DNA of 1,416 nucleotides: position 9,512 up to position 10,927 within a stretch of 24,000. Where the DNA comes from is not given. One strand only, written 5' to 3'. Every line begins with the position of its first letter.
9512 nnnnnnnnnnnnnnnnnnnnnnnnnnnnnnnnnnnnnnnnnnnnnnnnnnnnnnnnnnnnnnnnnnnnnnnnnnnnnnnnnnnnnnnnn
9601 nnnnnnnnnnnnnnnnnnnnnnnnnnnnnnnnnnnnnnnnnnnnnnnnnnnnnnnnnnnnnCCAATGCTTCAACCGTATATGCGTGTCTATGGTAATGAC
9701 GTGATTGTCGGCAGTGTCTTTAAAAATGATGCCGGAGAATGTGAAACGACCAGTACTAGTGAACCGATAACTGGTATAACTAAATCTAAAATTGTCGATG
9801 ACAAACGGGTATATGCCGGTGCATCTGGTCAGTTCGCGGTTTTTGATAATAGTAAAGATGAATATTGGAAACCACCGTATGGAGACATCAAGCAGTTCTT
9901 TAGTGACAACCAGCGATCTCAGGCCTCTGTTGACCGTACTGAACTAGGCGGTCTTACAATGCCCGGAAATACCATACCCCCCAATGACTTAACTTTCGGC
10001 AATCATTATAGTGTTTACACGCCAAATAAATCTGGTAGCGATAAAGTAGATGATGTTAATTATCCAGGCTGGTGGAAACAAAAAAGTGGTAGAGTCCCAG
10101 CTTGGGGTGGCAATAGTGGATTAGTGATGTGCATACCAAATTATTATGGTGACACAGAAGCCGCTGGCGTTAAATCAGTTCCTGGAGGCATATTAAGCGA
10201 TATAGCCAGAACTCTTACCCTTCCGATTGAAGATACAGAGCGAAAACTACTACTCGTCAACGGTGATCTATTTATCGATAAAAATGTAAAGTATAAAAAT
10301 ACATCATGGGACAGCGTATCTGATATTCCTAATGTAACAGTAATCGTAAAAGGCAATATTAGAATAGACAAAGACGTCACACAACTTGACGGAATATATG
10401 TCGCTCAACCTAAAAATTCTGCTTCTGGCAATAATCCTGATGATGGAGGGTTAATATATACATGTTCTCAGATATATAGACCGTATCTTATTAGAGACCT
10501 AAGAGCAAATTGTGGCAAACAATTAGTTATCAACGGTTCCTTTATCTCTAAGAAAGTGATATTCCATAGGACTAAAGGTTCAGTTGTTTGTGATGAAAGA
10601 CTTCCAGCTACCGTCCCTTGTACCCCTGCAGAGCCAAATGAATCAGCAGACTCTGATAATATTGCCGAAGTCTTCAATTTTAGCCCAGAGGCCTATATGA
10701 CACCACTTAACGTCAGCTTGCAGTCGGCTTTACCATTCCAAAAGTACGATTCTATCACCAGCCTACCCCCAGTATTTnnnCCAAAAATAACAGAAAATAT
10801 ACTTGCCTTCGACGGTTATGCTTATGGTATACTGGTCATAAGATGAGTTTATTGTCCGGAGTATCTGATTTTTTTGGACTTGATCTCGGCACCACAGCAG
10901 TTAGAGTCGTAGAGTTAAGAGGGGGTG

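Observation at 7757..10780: About 1000-aa membrane-anchored PpiD/PrsA-like chaperone fused to Cys-bracketed beta modules and a beta-helix-like domain, heading the type IV pilus locus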

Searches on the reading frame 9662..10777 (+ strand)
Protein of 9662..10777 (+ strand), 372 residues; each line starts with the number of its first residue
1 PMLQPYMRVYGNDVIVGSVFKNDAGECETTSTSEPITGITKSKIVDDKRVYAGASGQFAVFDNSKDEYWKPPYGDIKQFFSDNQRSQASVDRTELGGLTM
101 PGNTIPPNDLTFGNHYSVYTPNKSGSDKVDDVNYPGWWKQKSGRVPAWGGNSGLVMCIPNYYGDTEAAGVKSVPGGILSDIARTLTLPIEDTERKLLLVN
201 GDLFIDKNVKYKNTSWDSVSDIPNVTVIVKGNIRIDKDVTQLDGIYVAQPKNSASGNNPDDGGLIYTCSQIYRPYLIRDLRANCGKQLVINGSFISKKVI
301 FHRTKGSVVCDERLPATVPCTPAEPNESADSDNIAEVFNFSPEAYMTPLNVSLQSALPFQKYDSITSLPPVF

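Call 31: search_protein_representatives(alignment_id=A2)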
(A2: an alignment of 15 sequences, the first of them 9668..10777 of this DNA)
Query: 15 sequences, 348 profile positions. Proteins with E-value up to 0.001 (for the whole library): 6712; up to 1e-10: 5444; up to 1e-30: 1956. The best 150 are listed.
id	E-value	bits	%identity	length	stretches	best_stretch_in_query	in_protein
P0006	7.5e-149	512.6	-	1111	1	2-348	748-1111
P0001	9.3e-149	512.3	-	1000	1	2-348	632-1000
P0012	3.0e-137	474.4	-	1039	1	1-348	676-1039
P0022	3.2e-134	464.5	-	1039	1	1-348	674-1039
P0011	5.6e-132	457.1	-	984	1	1-348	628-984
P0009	1.1e-131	456.1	-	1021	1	2-348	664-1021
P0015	1.2e-131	456.0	-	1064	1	1-348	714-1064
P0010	3.7e-128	444.5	-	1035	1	2-348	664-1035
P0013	4.5e-126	437.7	-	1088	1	1-348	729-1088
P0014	2.3e-102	359.7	-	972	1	2-348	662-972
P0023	1.0e-93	331.3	-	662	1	2-348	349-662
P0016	1.7e-90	320.7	-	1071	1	2-348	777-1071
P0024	3.6e-82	293.3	-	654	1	2-348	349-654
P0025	3.1e-78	280.3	-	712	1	4-348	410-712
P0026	1.9e-74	267.9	-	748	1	3-348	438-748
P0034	3.6e-70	253.8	-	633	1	2-348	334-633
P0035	4.6e-70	253.5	-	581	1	1-348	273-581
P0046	5.9e-65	236.7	-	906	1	2-348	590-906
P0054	3.8e-62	227.4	-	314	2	95-348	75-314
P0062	9.2e-60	219.6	-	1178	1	2-348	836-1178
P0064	1.3e-59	219.1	-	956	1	1-348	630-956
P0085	8.8e-55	203.2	-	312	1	7-348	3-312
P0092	1.1e-53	199.6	-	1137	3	123-291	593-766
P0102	5.6e-53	197.3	-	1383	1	2-348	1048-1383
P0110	3.7e-52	194.6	-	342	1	2-348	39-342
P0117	9.4e-52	193.3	-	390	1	2-348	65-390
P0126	2.6e-51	191.8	-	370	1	2-348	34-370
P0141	1.7e-50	189.1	-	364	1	2-348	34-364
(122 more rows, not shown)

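Call 34: search_protein_families(library=pfam, proteins=[P0023, P0025, P0035, P0054, P0085, P0110, P0117, P0126, P0102, P0062], max_evalue=0.01)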
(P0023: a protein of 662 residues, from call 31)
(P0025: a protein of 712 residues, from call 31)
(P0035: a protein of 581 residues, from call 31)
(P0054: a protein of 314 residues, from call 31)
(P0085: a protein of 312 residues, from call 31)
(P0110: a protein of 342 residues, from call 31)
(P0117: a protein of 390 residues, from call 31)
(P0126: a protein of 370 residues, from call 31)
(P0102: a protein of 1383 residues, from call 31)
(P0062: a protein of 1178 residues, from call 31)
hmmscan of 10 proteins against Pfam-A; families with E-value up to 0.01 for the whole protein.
P0023 (662 aa): 1 family
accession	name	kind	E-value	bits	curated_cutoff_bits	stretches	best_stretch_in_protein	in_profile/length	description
PF00092.34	VWA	-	2.6e-07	31.5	23.8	1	111-240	4-122/174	von Willebrand factor type A domain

P0025 (712 aa): 0 families

P0035 (581 aa): 0 families

P0054 (314 aa): 0 families

P0085 (312 aa): 0 families

P0110 (342 aa): 0 families

P0117 (390 aa): 0 families

P0126 (370 aa): 0 families

P0102 (1383 aa): 2 families
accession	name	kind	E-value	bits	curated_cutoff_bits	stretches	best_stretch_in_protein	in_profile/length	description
PF13624.11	SurA_N_3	-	4.9e-05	23.7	27.2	1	34-146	12-120/162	SurA-like N-terminal domain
PF13623.11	SurA_N_2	-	0.00019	21.8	28.5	1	37-161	11-132/145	SurA-like N-terminal domain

P0062 (1178 aa): 0 families

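Call 39: find_related_loci(query=A3, collection=genome_contigs, flank=8000)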
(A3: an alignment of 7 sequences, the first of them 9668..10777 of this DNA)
Query A3 (370 aa) in genome_contigs; peptide patterns used: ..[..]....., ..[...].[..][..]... (x = any residue, [..] = any of these).
171 stretches matched a pattern; 31 encode a relative of the query (tblastn E <= 1e-3); 30 distinct loci.
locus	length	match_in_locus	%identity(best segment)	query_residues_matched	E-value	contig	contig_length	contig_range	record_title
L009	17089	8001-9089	72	1-370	1e-172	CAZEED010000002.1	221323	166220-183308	MAG TPA_asm: uncultured Candidatus Saccharibacteria bacterium isolate SRP300315_co1_141 genome assembly, contig: NODE_16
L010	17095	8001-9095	73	1-370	4e-171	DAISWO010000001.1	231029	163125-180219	MAG TPA_asm: Candidatus Saccharibacteria bacterium isolate CTOTU2455 NODE_13_length_231029_cov_6.673838, whole genome sh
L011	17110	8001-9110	56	1-370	1e-132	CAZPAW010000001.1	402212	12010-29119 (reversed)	MAG TPA_asm: uncultured Candidatus Saccharibacteria bacterium isolate SRP300315_co1_57 genome assembly, contig: NODE_2_l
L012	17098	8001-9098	50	1-370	8e-97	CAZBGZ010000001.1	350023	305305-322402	MAG TPA_asm: uncultured Candidatus Saccharibacteria bacterium isolate SRP173033_co1_216 genome assembly, contig: NODE_15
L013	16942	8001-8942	35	2-370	1e-45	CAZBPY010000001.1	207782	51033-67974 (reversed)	MAG TPA_asm: uncultured Candidatus Saccharibacteria bacterium isolate binchicken_co350_76 genome assembly, contig: NODE_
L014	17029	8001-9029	33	2-370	1e-39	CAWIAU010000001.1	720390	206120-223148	MAG: uncultured bacterium isolate MFD01275.bin.1.89 genome assembly, contig: contig_10368, whole genome shotgun sequence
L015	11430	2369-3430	30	2-370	7e-38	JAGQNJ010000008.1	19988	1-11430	MAG: Candidatus Saccharibacteria bacterium isolate HKST-UBA65 NODE_8_length_19988_cov_3.371302, whole genome shotgun seq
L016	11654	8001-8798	38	122-370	6e-35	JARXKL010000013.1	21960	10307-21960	MAG: Patescibacteria group bacterium isolate bin04 NODE_672_length_21960_cov_17.442136, whole genome shotgun sequence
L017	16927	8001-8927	32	2-370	7e-34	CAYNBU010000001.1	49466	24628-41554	MAG TPA_asm: uncultured Candidatus Saccharibacteria bacterium isolate SRP344714_co2_88 genome assembly, contig: NODE_162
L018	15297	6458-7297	32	2-370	2e-37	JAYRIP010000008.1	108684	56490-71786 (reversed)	MAG: Candidatus Saccharimonadales bacterium isolate SZ_szas25bin.56 k141_1530166, whole genome shotgun sequence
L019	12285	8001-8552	38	187-370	5e-30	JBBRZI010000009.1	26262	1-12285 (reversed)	MAG: Candidatus Saccharimonadales bacterium isolate metawrap_la5_32 metawrap_la5_32_K_1536646_L_26262_cov_23.9806, whole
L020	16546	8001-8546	37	187-370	6e-30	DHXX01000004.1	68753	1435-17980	MAG TPA_asm: Candidatus Saccharibacteria bacterium UBA5145 UBA5145_contig_469, whole genome shotgun sequence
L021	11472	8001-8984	31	3-370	2e-33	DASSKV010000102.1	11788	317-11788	MAG TPA_asm: Candidatus Saccharimonadales bacterium isolate SMAG_U1152 k141_469851, whole genome shotgun sequence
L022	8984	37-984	30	2-370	6e-29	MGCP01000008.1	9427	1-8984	MAG: Candidatus Saccharibacteria bacterium RIFCSPHIGHO2_02_FULL_47_12 rifcsphigho2_02_scaffold_15885, whole genome shotg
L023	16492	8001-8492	39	195-370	8e-29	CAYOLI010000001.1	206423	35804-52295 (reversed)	MAG TPA_asm: uncultured Candidatus Saccharibacteria bacterium isolate SRP135725_co1_35 genome assembly, contig: NODE_12_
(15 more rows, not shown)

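Call 45: find_homologous_proteins(query=A2, max_evalue=1e-10)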
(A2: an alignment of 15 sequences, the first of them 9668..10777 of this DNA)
Query A2 (15 sequences) (370 aa, profile of the alignment): 25 proteins with E <= 1e-10 among 4112 candidates.
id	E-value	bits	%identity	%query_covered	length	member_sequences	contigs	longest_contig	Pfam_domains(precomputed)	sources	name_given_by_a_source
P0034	1.1e-69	254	34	100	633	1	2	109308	PF21959.3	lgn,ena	-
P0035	1.5e-69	254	35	100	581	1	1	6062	-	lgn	-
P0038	2.6e-68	249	34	100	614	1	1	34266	-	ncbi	-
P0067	1.4e-58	217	32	100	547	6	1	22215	-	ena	-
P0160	1.8e-55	207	31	100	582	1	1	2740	-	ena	-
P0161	5.0e-54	202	31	100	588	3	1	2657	-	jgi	-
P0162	1.4e-51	194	36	61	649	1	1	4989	-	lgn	-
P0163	1.5e-50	191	38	61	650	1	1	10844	-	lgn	-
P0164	2.2e-50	190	26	100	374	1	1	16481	-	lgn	-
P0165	8.0e-48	182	30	99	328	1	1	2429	-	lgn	-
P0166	1.3e-45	175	33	61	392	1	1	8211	-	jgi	jgi:hypothetical protein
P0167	3.3e-45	173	29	100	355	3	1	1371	-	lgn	-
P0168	3.4e-45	173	26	100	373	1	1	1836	-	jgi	jgi:hypothetical protein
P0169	6.7e-45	172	30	100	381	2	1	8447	-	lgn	-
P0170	1.8e-43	168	31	61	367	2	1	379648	-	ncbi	-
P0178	1.5e-35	142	31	63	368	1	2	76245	-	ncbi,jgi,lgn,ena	-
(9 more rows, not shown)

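Call 49: find_encoding_contigs(protein=P0170, flank=8000, max_places=1)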
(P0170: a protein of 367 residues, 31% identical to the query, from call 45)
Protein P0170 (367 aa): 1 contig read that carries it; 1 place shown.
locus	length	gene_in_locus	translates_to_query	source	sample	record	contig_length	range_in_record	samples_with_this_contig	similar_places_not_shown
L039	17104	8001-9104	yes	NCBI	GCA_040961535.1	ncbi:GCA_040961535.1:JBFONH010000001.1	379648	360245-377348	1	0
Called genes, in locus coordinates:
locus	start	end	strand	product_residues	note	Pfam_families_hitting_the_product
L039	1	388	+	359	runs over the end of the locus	-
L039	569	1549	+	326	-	-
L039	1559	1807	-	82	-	PF02421:FeoB_N, PF01926:MMR_HSR1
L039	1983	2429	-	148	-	-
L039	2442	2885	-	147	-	-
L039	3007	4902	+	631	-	PF01039:Carboxyl_trans (faint), PF03255:ACCA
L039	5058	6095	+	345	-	PF14381:EDR1_CTR1_ARMC3_pept (weak), PF04473:DUF553 (weak), PF01841:Transglut_core (weak)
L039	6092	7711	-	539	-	PF02142:MGS, PF01808:AICARFT_IMPCHas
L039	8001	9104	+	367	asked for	-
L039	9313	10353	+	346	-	PF11104:PilM_2, PF14450:FtsA (weak)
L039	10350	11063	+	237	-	-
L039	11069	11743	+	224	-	-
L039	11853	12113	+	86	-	-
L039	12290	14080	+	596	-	PF05157:MshEN, PF00437:T2SSE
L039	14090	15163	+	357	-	PF00437:T2SSE, PF13191:AAA_16 (weak), PF25199:nSTAND_NTPase5 (weak), PF13401:AAA_22 (faint)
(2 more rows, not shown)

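Call 50: find_encoding_contigs(protein=P0178, flank=8000, max_places=1)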
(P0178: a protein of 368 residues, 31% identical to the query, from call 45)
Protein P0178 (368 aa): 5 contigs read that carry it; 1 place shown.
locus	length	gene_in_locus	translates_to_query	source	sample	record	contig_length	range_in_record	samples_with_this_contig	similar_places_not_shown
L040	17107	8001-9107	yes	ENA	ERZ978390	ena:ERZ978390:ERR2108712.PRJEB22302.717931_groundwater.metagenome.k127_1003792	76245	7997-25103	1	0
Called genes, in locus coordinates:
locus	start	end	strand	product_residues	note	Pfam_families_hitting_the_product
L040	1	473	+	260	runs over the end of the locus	PF01479:S4, PF01728:FtsJ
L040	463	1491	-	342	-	PF01926:MMR_HSR1, PF06071:YchF-GTPase_C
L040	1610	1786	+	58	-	-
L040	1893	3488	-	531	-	PF02142:MGS, PF01808:AICARFT_IMPCHas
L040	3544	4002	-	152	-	-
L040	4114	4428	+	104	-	-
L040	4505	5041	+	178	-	-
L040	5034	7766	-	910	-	PF00657:Lipase_GDSL, PF13472:Lipase_GDSL_2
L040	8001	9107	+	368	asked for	-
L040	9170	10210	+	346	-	PF25216:Volactin (faint), PF11104:PilM_2, PF14450:FtsA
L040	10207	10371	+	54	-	-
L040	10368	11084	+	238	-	PF05137:PilN (weak)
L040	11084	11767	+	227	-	-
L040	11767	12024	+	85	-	-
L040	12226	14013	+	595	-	PF05157:MshEN, PF00437:T2SSE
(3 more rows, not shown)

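Call 51: find_encoding_contigs(protein=P0034, flank=8000, max_places=1)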
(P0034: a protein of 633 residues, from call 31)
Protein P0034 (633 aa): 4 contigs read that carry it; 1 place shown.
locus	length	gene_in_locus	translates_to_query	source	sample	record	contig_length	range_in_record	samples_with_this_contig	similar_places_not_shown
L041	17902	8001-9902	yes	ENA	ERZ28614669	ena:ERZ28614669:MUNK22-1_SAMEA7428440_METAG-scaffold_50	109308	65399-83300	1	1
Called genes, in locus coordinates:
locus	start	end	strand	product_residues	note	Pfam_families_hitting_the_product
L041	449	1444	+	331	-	PF00078:RVT_1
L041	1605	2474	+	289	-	PF02195:ParB_N, PF17762:HTH_ParB (faint)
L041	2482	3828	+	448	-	PF00239:Resolvase, PF07508:Recombinase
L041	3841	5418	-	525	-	PF00239:Resolvase, PF07508:Recombinase, PF13408:Zn_ribbon_recom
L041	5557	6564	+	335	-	PF02661:Fic, PF13411:MerR_1, PF00376:MerR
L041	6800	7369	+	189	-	-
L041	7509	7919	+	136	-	PF08818:DUF1801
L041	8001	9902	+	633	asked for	PF21959:DUF6923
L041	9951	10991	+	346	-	PF11104:PilM_2, PF14450:FtsA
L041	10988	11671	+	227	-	-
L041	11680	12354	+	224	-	-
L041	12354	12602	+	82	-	-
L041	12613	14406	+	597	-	PF05157:MshEN, PF00437:T2SSE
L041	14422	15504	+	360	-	PF00437:T2SSE, PF13191:AAA_16 (weak), PF13401:AAA_22 (faint)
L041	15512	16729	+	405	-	PF28597:T2SSF_N, PF00482:T2SSF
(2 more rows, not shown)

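Call 55: predict_structure(alignment_id=A4)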
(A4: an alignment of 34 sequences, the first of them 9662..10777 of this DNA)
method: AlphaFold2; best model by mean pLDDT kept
length: 372 residues; sequences in the alignment: 34
mean_pLDDT: 78.0   pTM: 0.79
mean pLDDT of the five models: 78.0, 69.7, 68.6, 66.5, 65.1
residues with pLDDT >= 90: 133; 70-90: 135; 50-70: 61; < 50: 43
segments of 3 or more residues with pLDDT < 50: 94-101, 347-372
pLDDT, mean of each block of 10 residues (from residue 1): 87 81 80 75 79 84 62 67 64 46 51 62 83 83 61 71 90 97 96 93 98 87 91 98 94 65 94 92 94 91 91 80 89 92 53 37 36 29
secondary structure, 60 per line:
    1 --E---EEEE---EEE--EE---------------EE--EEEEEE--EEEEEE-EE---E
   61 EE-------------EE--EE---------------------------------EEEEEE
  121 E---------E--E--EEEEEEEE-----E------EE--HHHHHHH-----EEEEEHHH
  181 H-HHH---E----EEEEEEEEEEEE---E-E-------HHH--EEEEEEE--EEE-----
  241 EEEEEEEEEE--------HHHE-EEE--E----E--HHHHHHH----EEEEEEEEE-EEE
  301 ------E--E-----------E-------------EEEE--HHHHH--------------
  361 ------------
elements in order: E7-10 E14-16 E40-45 E48-53 E60-62 E115-121 E137-144 H161-167 E173-177 H178-181 E194-205 E224-230 E233-235 E241-250 E264-266 H277-283 E288-296 E298-300 E336-339 H342-346

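Call 58: fold_search(model_id=the predicted structure, library=pdb)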
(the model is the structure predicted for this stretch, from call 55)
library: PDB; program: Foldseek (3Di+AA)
matches with E <= 10: 18; with E <= 0.001: 0
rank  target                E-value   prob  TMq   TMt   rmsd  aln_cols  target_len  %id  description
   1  6qvi_B                4.3e-01  0.07  0.19  0.15  25.8       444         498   11  Crystal structure of competence-associated pilin ComZ from Thermus thermophilus (released 2019-05-29)
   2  5uyt_B                3.4e+00  0.03  0.13  0.12   9.5       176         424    6  Crystal structure of ice binding protein from an Antarctic bacterium Flavobacteriaceae (released 2017-10-25)
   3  2ml1_MODEL_1_A        4.0e+00  0.01  0.07  0.14  11.2        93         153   10  Solution Structure of AlgE6R1 subunit from the Azotobacter vinelandii Mannuronan C5-epimerase (released 2014-10-01)
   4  5uyt_A                4.2e+00  0.02  0.13  0.12   9.8       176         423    6  Crystal structure of ice binding protein from an Antarctic bacterium Flavobacteriaceae (released 2017-10-25)
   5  2v40                  5.8e+00  0.01  0.06  0.05  11.9        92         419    9  Human Adenylosuccinate synthetase isozyme 2 in complex with GDP (released 2007-07-10)
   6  9kkx_C                6.2e+00  0.00  0.07  0.05  15.4       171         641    6  Strigolactone-induced ASK1-MAX2-HTL7-SMAX1 complex (Class 1) with covalently bound D-ring (released 2025-09-17)
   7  9lsh_C                6.5e+00  0.01  0.11  0.08  13.7       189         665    8  Cryo-EM structure of the wild-type diabody complex (CitS-diabody #1-TLR3) (released 2025-03-12)
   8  8ie3_Z                7.2e+00  0.04  0.08  0.16   8.8        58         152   16  human nuclear pre-60S ribosomal particle - State E (released 2023-08-09)
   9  6riq_A                7.6e+00  0.06  0.11  0.30   4.3        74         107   12  MinCD filament from Pseudomonas aeruginosa (released 2019-06-19)
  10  6ria_1                7.6e+00  0.04  0.13  0.42   7.1       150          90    5  Bactofilin from Thermus thermophilus, F105R mutant crystal structure (released 2019-07-17)
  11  9cdu_A                7.6e+00  0.03  0.17  0.15   9.8       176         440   16  Crystal Structure of Rhombotarget A-peptide Complex (released 2025-07-02)
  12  1hf2_A                7.6e+00  0.03  0.09  0.17  12.3       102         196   13  Crystal structure of the bacterial cell-division inhibitor MinC from T. maritima (released 2001-05-30)
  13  6p5i_AQ               7.6e+00  0.02  0.07  0.12   8.7        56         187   16  Structure of a mammalian 80S ribosome in complex with the Israeli Acute Paralysis Virus IRES (Class 1) (released 2019-09-18)
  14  4nu3_A                8.0e+00  0.01  0.13  0.19  13.9       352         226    8  Crystal structure of mFfIBP, a capping head region swapped mutant of ice-binding protein (released 2014-04-16)
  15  3ow1_A                8.5e+00  0.00  0.07  0.07  15.1       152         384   10  Crystal structure of D-mannonate dehydratase from Chromohalobacter salexigens complexed with MG (released 2011-09-28)
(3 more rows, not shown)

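Call 64: fold_search(model_id=the predicted structure, library=viral)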
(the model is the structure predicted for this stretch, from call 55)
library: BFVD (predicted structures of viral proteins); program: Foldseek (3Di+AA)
matches with E <= 10: 35; with E <= 0.001: 0
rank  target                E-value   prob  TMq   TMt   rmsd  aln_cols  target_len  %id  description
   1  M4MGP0                6.0e-01  0.02  0.11  0.07  23.9       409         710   13  (no name in the UniProt tables at hand)
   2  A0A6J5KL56            2.1e+00  0.04  0.13  0.10  20.0       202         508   13  C1q domain containing protein [uncultured Caudovirales phage]
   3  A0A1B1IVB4            2.6e+00  0.01  0.07  0.09  27.0       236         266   14  (no name in the UniProt tables at hand)
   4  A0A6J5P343            2.8e+00  0.01  0.08  0.10  17.4       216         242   10  Uncharacterized protein [uncultured Caudovirales phage]
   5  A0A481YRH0            3.0e+00  0.01  0.13  0.16  25.1       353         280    9  Uncharacterized protein [Marseillevirus LCMAC101]
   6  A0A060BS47            3.5e+00  0.01  0.10  0.07  31.5       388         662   10  Phage fiber protein [Lauvirus lau218]
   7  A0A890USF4            3.7e+00  0.08  0.07  0.10  10.1        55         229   20  Uncharacterized protein [Microbacterium phage Shocker]
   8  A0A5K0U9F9            3.9e+00  0.01  0.05  0.05  20.6       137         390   12  Uncharacterized protein [Yasminevirus sp. GU-2018]
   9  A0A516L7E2            3.9e+00  0.01  0.10  0.07  17.7       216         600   12  (no name in the UniProt tables at hand)
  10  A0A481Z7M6            4.4e+00  0.01  0.11  0.15  12.6       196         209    8  Adenylate cyclase associated protein [Pithovirus LCPAC302]
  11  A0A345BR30            4.6e+00  0.01  0.12  0.06  22.2       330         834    8  (no name in the UniProt tables at hand)
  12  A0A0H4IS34            4.9e+00  0.01  0.13  0.06  25.6       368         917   11  Tail fiber protein [Pseudoalteromonas phage H101]
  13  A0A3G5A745            5.1e+00  0.02  0.12  0.17  13.8       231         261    8  DUF3494 domain-containing protein [Hyperionvirus sp.]
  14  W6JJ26                5.1e+00  0.01  0.07  0.07  18.1       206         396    9  Uncharacterized protein [Alphaentomopoxvirus acuprea]
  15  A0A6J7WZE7            5.4e+00  0.04  0.06  0.12   4.6        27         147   22  Uncharacterized protein [uncultured Caudovirales phage]
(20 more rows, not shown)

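Call 70: list_cluster_members(proteins=[P0023, P0026, P0046, P0062, P0092, P0126, P0141, P0102, P0110, P0064])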
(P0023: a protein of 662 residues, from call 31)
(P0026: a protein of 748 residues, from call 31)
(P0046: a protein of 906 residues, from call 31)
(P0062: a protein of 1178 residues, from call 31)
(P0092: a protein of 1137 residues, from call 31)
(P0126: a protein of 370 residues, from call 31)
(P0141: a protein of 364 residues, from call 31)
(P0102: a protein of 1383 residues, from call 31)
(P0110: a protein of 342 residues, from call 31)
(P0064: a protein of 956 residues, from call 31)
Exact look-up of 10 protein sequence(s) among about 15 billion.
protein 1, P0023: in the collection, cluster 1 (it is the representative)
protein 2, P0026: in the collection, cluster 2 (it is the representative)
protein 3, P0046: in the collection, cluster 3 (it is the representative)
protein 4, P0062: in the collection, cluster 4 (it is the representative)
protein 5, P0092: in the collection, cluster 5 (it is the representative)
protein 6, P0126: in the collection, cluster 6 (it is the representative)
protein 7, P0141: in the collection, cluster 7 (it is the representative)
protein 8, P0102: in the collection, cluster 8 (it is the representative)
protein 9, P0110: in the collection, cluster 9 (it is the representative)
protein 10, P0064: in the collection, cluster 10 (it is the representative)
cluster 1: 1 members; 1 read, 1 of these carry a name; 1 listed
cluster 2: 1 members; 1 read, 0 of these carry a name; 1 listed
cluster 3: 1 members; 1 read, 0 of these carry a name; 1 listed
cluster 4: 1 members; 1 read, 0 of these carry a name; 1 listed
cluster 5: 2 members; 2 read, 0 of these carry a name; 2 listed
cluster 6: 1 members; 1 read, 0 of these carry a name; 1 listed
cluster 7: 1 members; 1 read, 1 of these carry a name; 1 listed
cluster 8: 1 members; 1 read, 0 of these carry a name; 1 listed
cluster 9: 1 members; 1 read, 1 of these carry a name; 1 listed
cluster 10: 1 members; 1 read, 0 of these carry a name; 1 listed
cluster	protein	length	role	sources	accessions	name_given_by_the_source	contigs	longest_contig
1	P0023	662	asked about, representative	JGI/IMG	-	hypothetical protein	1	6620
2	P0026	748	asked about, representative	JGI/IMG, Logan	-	-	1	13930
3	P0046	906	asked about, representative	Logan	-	-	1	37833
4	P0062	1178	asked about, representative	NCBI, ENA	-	-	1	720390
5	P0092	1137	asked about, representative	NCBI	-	-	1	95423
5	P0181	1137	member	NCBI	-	-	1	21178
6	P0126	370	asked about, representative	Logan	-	-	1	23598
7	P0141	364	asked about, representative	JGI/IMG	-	hypothetical protein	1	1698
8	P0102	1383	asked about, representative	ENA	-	-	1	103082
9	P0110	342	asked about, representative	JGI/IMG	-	hypothetical protein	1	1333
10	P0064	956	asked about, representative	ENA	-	-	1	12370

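Call 73: search_protein_families(library=pfam, proteins=[window:9662-10777:+], max_evalue=10)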
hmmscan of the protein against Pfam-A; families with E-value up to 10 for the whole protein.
window:9662-10777:+ (372 aa): 1 family
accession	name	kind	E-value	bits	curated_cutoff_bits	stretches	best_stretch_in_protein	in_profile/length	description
PF16151.10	DUF4859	-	0.2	12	22.6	1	113-151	35-77/120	Domain of unknown function (DUF4859)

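Call 95: search_protein_families(library=pfam, proteins=[P0046, P0062, P0092, P0026, P0064], max_evalue=0.01)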
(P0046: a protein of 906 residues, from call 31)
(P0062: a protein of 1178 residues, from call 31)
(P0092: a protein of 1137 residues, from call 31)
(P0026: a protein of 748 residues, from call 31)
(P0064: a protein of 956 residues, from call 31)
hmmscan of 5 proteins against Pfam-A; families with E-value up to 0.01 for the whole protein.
P0046 (906 aa): 0 families

P0062 (1178 aa): 0 families

P0092 (1137 aa): 0 families

P0026 (748 aa): 0 families

P0064 (956 aa): 0 families
